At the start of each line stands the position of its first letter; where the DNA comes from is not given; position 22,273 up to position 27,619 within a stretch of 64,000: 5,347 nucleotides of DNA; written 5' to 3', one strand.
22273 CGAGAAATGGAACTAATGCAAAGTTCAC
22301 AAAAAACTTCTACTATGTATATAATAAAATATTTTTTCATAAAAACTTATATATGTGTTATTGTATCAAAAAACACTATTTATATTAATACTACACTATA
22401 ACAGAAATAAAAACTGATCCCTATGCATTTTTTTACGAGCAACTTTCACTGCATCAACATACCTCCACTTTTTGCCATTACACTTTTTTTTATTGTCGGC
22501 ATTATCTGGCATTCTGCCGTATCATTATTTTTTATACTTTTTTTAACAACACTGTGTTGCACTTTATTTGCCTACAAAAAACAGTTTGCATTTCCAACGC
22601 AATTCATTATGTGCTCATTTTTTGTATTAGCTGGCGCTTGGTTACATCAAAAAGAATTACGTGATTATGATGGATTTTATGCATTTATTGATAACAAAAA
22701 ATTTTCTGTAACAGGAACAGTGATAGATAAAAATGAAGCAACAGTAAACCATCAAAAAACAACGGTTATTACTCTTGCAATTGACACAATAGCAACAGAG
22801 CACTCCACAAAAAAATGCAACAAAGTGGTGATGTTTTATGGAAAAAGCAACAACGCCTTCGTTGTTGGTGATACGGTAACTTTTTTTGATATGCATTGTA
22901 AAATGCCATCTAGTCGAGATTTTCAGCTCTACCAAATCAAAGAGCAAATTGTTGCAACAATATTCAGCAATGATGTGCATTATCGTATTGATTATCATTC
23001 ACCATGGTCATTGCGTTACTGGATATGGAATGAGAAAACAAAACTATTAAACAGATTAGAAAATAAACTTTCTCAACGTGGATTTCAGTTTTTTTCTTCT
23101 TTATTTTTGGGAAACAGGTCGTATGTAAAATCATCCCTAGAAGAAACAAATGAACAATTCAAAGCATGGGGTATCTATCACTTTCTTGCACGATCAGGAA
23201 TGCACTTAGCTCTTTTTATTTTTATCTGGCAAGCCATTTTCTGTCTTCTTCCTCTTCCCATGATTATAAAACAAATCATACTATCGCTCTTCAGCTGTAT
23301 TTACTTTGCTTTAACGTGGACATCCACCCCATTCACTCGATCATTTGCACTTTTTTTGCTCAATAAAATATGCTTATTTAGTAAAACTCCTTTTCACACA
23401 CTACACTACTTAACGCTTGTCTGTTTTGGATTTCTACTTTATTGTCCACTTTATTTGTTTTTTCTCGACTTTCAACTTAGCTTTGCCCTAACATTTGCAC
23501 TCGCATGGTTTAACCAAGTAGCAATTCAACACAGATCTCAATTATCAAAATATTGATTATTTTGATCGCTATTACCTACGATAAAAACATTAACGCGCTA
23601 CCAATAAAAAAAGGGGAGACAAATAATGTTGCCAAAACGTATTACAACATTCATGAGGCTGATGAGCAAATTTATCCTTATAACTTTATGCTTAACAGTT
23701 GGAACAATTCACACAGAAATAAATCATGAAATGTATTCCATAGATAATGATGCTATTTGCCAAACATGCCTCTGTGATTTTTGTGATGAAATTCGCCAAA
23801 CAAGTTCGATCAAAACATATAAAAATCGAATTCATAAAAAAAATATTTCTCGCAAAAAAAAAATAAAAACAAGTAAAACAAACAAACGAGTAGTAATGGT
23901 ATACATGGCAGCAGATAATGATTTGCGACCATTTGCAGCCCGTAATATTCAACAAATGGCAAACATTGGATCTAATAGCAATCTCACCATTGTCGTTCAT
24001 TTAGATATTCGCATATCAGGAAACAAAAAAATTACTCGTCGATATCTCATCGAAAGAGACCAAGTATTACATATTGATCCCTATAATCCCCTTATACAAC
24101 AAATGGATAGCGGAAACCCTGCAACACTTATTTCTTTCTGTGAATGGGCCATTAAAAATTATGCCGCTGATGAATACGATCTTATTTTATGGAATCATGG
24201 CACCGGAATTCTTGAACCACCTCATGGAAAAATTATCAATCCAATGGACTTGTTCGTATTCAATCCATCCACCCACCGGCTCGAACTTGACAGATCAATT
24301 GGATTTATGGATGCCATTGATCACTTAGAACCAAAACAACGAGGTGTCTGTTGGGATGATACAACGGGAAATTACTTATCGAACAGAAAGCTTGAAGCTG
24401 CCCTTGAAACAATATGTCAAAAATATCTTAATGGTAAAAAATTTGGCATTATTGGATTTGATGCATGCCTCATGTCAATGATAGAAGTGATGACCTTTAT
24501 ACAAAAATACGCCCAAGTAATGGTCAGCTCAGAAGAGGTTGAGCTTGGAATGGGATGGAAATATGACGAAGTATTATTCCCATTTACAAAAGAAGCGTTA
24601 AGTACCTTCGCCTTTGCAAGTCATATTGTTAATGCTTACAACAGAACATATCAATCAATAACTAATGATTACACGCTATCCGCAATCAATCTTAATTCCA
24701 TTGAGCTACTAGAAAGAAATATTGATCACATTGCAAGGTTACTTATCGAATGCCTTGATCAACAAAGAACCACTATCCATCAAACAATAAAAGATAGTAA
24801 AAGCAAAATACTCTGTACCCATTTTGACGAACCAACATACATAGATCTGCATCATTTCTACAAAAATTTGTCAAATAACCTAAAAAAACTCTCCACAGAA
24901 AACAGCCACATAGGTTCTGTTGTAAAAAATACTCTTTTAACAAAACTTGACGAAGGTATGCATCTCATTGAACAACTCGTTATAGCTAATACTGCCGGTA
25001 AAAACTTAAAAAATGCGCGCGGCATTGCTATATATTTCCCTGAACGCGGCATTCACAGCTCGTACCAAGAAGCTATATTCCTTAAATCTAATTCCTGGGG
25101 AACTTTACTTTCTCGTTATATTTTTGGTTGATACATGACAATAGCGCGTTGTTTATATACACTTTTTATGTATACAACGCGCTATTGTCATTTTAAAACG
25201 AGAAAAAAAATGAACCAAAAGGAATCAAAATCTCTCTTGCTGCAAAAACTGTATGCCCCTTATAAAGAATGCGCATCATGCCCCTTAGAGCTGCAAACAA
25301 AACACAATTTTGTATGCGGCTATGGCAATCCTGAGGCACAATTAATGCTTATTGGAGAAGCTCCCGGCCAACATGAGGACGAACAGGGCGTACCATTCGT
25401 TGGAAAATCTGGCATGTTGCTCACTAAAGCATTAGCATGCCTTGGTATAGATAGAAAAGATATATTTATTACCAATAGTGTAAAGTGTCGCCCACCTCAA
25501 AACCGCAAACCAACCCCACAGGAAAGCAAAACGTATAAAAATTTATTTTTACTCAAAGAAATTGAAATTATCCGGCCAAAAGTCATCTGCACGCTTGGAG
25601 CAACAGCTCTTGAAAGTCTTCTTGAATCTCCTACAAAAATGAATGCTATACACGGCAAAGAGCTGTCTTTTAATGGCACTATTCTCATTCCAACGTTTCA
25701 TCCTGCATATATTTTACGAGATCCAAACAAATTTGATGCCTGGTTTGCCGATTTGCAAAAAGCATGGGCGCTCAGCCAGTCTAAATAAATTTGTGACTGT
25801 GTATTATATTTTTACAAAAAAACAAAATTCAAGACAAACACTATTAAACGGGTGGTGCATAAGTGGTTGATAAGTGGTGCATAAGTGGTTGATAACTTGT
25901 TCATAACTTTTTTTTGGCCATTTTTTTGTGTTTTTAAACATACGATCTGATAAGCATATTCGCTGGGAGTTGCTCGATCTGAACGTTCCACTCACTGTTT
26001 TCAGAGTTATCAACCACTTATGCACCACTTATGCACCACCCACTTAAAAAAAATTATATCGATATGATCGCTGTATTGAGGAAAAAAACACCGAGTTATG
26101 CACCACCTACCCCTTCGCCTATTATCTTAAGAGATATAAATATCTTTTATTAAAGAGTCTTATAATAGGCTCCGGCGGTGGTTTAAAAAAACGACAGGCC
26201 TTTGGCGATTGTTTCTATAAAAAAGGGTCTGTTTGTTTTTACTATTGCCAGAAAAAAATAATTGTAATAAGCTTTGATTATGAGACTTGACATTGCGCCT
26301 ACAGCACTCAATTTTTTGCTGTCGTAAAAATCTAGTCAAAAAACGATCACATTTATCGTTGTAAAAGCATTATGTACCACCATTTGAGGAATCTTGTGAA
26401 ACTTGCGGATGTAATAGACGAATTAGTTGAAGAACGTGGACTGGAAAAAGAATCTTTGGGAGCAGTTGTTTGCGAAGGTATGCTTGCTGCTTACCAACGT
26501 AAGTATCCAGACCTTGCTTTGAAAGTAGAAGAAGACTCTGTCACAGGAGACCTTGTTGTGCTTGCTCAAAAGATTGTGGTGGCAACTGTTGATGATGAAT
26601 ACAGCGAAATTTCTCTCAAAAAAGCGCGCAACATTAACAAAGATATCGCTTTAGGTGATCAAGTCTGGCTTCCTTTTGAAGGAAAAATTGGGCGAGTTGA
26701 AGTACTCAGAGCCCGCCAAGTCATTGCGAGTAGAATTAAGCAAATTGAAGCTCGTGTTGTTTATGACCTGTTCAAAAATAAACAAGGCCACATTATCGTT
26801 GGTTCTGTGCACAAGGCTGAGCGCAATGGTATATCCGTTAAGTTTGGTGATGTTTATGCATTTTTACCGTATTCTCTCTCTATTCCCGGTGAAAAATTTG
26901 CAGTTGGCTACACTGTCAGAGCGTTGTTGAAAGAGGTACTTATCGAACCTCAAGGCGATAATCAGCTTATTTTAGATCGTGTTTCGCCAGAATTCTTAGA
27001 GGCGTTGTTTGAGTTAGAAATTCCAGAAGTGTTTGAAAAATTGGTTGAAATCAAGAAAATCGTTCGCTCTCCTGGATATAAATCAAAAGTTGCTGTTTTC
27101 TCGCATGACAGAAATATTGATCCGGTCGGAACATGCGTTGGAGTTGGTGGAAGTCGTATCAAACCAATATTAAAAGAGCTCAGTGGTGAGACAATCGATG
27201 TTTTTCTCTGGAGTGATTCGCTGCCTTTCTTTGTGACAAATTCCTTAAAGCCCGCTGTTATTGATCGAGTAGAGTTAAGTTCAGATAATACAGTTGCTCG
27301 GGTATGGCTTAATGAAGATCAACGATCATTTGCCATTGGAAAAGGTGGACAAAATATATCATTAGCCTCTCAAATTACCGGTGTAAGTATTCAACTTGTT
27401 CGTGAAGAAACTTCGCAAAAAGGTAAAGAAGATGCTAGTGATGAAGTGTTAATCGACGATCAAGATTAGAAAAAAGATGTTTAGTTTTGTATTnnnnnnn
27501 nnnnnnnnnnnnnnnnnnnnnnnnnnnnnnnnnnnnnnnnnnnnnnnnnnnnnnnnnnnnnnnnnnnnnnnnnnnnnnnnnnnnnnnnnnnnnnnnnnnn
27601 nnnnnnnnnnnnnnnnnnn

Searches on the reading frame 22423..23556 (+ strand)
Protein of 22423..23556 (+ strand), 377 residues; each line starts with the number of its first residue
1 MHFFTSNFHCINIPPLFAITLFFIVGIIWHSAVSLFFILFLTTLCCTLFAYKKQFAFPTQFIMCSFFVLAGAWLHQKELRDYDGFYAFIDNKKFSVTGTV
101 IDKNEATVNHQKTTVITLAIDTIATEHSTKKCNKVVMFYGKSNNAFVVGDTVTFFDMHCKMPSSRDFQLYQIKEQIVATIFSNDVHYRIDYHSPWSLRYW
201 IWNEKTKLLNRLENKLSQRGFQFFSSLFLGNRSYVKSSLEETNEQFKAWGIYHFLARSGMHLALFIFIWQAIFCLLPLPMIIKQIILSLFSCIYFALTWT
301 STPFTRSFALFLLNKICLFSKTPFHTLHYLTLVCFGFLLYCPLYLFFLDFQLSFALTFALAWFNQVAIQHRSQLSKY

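Call 16: search_protein_families(library=pfam, proteins=[window:22423-23556:+], max_evalue=0.001)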
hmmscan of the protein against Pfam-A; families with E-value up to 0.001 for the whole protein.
window:22423-23556:+ (377 aa): 2 families
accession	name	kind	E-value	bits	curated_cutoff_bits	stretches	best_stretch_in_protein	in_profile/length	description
PF03772.21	Competence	-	1.1e-20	74.6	23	1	227-375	1-149/270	Competence protein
PF13567.11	DUF4131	-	1.2e-07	32.1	31.6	1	34-182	6-159/165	Domain of unknown function (DUF4131)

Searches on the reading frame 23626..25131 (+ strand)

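Call 16: search_protein_families(library=pfam, proteins=[window:23626-25131:+], max_evalue=0.001)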
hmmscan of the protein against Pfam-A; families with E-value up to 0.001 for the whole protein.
window:23626-25131:+ (501 aa): 1 family
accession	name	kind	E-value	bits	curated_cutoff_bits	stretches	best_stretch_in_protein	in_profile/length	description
PF03415.19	Peptidase_C11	-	1.9e-46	159.7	25.8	2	235-474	105-329/359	Clostripain family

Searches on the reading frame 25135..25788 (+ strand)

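Call 16: search_protein_families(library=pfam, proteins=[window:25135-25788:+], max_evalue=0.001)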
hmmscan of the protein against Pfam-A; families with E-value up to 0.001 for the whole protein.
window:25135-25788:+ (217 aa): 1 family
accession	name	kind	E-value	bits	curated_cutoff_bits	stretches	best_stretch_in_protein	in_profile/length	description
PF03167.25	UDG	-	8.8e-35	120.3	24.3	1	62-205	2-138/141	Uracil DNA glycosylase superfamily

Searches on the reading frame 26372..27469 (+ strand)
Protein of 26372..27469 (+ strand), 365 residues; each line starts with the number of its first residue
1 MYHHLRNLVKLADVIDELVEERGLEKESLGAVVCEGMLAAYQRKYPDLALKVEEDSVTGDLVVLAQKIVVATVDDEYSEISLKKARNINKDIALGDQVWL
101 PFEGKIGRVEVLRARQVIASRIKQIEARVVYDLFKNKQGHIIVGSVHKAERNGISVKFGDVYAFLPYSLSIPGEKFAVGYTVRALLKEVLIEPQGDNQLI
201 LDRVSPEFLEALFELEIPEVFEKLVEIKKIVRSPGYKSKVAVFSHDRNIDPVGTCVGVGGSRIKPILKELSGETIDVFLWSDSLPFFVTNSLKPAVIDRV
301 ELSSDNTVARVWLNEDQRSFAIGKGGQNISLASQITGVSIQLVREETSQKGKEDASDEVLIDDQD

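Call 17: search_protein_families(library=pfam, proteins=[window:26372-27469:+], max_evalue=0.001)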
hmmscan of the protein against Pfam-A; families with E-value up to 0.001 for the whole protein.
window:26372-27469:+ (365 aa): 5 families
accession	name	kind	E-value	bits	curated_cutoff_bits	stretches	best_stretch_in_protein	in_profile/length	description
PF08529.16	NusA_N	-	7.6e-23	81.4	23.8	1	11-126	2-117/119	NusA N-terminal domain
PF13184.12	KH_5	-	7.4e-22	77.7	27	1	234-301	1-68/69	NusA-like KH domain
PF23095.1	KH_NusA_C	-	2.9e-06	27.7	34.2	1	311-350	3-42/59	Transcription termination/antitermination protein NusA, KH domain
PF00013.35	KH_1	-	2.7e-05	24.3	21.5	1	310-354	3-43/66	KH domain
PF07650.23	KH_2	-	0.00017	21.8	22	0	285-336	3-54/78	KH domain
